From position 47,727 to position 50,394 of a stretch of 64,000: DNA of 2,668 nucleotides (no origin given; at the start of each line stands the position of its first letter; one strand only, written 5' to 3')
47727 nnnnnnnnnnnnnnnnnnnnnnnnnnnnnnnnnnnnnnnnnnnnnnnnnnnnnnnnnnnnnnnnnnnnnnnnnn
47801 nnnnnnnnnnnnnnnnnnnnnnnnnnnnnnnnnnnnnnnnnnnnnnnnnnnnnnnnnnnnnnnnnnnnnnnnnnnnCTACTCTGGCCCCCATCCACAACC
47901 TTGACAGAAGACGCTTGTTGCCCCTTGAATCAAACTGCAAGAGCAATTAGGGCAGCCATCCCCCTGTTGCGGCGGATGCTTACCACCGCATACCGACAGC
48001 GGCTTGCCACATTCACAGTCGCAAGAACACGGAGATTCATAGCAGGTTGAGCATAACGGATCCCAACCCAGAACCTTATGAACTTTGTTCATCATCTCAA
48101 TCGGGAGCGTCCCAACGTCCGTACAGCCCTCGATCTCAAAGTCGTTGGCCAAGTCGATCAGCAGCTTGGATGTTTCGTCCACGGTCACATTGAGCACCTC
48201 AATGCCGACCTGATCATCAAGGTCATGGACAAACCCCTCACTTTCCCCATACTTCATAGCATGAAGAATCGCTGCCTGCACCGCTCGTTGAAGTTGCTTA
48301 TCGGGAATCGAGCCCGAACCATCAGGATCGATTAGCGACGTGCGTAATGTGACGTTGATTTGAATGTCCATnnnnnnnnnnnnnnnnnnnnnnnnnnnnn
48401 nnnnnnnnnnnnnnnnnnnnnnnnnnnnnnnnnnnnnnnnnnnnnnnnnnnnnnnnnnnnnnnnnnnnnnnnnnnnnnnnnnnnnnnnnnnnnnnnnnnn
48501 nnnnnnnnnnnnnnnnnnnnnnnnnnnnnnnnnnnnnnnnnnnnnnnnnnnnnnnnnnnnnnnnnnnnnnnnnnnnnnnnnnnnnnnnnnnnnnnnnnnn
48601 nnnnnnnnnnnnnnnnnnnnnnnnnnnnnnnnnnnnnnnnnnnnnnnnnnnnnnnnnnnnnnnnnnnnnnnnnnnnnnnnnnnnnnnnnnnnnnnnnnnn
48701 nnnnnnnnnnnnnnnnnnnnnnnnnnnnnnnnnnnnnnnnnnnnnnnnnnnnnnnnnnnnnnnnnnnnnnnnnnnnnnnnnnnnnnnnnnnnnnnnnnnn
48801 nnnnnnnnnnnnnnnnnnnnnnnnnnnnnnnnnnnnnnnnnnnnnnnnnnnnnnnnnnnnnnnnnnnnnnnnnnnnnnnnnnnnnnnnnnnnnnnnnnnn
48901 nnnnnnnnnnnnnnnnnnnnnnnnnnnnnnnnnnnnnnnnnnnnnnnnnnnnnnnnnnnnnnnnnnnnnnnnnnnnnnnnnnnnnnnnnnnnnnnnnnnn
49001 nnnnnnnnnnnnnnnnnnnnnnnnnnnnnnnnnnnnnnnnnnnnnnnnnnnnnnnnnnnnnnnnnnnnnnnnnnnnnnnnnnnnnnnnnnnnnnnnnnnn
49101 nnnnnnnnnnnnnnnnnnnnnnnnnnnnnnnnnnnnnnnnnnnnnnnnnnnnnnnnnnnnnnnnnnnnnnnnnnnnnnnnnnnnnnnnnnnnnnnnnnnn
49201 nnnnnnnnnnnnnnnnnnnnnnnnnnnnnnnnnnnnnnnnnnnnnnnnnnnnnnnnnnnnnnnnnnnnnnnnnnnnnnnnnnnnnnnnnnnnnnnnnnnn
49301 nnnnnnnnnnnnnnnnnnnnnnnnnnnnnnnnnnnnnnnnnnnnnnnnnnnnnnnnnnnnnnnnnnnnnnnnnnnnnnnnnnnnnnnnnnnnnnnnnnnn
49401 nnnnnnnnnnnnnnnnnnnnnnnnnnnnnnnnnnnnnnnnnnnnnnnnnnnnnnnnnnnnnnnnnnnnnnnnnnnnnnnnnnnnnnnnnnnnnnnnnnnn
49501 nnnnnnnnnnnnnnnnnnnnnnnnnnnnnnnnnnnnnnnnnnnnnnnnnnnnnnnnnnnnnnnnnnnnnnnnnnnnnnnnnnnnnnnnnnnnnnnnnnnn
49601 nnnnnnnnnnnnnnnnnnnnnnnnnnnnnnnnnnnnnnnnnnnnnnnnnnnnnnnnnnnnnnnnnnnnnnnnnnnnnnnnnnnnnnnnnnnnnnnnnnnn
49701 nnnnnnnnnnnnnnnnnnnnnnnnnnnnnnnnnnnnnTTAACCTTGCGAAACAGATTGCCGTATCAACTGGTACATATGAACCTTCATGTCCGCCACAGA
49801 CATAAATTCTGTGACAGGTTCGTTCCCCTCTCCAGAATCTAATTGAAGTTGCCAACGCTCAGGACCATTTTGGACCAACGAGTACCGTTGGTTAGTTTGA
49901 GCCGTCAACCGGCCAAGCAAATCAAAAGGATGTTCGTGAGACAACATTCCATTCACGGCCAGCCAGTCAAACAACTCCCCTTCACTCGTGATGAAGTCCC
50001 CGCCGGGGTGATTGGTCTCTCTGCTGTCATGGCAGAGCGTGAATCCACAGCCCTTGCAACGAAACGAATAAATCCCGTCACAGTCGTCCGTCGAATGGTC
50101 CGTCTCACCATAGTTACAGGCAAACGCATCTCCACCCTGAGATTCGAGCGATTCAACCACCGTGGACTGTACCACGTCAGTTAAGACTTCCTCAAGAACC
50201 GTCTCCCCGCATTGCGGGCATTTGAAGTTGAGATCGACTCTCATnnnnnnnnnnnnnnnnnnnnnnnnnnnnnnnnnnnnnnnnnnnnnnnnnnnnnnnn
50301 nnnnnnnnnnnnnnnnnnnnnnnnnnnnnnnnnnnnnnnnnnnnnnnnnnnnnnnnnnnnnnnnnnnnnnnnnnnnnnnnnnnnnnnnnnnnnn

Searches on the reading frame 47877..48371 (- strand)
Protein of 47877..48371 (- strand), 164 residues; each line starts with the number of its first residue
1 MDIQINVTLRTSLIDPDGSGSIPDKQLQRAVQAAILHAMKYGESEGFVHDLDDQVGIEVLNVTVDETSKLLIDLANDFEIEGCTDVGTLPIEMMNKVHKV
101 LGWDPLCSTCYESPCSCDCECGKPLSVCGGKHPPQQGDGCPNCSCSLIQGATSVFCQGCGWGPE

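Call 70: search_protein_families(library=pfam, alignment_id=A2, max_evalue=0.001)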
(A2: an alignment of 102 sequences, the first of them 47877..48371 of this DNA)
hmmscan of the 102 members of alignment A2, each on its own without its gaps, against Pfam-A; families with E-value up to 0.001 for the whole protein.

A. member 1, window:47877-48371:- (164 aa): 0 families

B. families by the number of members that match (of 102 scanned): 15 families
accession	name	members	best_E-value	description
PF03061.28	4HBT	1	1.4e-15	Thioesterase superfamily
PF00166.26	Cpn10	1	4e-14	Chaperonin 10 Kd subunit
PF00550.31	PP-binding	1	1.7e-11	Phosphopantetheine attachment site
PF11750.13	DUF3307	1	2.3e-09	Protein of unknown function (DUF3307)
PF02617.22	ClpS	1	1.2e-07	ATP-dependent Clp protease adaptor protein ClpS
PF02151.25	UVR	1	4.7e-05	UvrB/uvrC motif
PF14573.12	PP-binding_2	1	4.9e-05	Acyl-carrier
PF13240.11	Zn_Ribbon_1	1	8.6e-05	zinc-ribbon domain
PF13338.12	AbiEi_4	1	8.7e-05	Transcriptional regulator, AbiEi antitoxin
PF13622.12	4HBT_3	1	0.00021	Acyl-CoA thioesterase N-terminal domain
PF23297.2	ACP_SdgA_C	1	0.00025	Highly reducing polyketide synthase sdgA, C-terminal ACP domain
PF20604.3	DUF6798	1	0.00027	Domain of unknown function (DUF6798)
PF14338.12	Mrr_N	1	0.00027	Mrr N-terminal domain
PF17848.7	Zn_ribbon_ACC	1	0.00055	Acetyl-CoA carboxylase zinc finger domain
PF09723.15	Zn_ribbon_8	1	0.0007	Zinc ribbon domain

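Call 86: search_protein_families(library=phrogs, alignment_id=A2, max_evalue=0.0001)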
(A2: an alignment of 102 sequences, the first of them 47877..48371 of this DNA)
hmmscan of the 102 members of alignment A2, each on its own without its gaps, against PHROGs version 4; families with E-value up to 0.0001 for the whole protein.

A. member 1, window:47877-48371:- (164 aa): 0 families

B. families by the number of members that match (of 102 scanned): 15 families
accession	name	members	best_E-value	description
phrog_18230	-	1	2.8e-23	-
phrog_6186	-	1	2.3e-22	-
phrog_2574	-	1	2.1e-16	-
phrog_5934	-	1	1e-15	acyl carrier protein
phrog_2470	-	1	1.6e-15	membrane protein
phrog_6676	-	1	6.8e-12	-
phrog_27464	-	1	2.1e-11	-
phrog_3188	-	1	8.8e-09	co-chaperonin GroES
phrog_18343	-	1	2.8e-07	-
phrog_21015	-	1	1.4e-06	-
phrog_4496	-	1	1.7e-06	-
phrog_14581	-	1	2.9e-06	-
phrog_2546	-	1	1.1e-05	-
phrog_4154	-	1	1.4e-05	acyl carrier protein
phrog_16964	-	1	2.3e-05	-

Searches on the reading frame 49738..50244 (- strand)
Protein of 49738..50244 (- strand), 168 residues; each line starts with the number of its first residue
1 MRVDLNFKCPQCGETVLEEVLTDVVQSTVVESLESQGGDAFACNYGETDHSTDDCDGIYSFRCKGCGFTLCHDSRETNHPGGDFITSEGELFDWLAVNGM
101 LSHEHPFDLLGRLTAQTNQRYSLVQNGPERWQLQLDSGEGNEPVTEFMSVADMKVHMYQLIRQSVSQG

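Call 9: search_protein_families(library=phrogs, proteins=[window:49738-50244:-], max_evalue=0.01)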
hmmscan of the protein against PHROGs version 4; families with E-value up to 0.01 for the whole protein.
window:49738-50244:- (168 aa): 0 families

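Call 10: search_protein_families(library=pfam, proteins=[window:49738-50244:-], max_evalue=0.01)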
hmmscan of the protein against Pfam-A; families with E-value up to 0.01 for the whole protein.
window:49738-50244:- (168 aa): 2 families
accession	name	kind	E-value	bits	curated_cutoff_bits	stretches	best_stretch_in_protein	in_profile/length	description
PF17848.7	Zn_ribbon_ACC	-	0.00055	20.5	24.5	1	7-21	2-16/26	Acetyl-CoA carboxylase zinc finger domain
PF09723.15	Zn_ribbon_8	-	0.0007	20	34.4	0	58-70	3-17/41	Zinc ribbon domain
